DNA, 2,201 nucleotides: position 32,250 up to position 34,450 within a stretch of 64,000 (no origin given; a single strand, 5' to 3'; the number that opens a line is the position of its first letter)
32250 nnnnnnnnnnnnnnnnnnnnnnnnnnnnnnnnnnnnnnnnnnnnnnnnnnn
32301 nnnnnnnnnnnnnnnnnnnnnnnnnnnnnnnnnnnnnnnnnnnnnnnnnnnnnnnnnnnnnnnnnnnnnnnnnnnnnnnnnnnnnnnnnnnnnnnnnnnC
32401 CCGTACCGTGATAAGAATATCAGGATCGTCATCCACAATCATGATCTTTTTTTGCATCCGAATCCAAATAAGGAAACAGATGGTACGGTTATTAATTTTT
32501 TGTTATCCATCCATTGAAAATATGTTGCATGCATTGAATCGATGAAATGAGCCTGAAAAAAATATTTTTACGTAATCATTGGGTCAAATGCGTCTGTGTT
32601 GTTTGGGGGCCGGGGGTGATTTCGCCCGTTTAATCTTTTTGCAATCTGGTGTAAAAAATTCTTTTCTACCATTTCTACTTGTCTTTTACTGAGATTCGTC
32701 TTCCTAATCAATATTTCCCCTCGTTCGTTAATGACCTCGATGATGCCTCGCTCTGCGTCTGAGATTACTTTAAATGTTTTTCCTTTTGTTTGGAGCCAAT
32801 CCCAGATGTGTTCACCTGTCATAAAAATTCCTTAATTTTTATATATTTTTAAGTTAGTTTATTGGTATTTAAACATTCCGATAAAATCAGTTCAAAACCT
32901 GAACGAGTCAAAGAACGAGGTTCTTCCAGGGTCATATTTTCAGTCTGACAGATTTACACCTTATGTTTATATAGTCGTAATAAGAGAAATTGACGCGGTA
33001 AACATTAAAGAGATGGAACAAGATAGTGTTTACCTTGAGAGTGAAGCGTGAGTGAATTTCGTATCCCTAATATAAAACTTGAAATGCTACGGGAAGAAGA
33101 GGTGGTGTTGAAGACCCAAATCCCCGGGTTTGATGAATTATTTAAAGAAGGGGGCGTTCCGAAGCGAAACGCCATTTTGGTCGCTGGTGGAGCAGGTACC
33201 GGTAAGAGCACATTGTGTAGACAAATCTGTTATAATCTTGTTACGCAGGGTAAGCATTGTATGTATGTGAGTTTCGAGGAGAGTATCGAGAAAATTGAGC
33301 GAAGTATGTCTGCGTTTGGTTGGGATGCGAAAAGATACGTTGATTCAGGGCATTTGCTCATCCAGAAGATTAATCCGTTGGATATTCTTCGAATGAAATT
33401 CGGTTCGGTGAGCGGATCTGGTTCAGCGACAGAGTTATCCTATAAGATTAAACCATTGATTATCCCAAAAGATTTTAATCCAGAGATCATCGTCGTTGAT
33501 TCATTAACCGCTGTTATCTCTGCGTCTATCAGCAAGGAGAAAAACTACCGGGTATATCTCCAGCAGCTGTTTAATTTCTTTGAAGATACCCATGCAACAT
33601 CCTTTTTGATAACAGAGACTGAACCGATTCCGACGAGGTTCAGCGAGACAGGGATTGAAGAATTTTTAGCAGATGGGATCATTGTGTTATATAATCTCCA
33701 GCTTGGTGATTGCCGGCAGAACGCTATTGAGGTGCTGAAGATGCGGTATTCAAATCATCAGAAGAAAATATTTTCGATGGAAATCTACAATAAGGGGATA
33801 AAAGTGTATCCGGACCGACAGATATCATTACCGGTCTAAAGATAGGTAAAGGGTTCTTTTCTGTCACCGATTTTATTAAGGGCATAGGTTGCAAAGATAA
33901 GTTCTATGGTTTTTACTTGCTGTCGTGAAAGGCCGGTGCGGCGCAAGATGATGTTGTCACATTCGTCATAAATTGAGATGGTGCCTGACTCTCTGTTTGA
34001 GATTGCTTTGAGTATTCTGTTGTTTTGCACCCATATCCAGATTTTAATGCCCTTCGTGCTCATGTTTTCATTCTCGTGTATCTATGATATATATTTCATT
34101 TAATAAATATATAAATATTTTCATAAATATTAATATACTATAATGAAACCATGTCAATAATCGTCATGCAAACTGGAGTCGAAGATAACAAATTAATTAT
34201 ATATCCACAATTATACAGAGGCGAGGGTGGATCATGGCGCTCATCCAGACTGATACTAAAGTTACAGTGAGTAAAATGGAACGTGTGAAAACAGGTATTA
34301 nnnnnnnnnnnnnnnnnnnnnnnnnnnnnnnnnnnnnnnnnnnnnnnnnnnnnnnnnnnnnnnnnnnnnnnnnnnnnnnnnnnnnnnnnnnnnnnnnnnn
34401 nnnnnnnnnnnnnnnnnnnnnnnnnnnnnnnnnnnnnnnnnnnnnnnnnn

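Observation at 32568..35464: Tandemly duplicated divergent modules, each a KaiC-like ATPase paired with a paralogous ~80-aa partner protein.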

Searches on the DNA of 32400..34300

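Call 104: search_rna_families(source=window, start=32400, end=34300, threshold=evalue, max_evalue=1)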
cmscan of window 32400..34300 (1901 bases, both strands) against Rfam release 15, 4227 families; matches with E-value up to 1: 0.
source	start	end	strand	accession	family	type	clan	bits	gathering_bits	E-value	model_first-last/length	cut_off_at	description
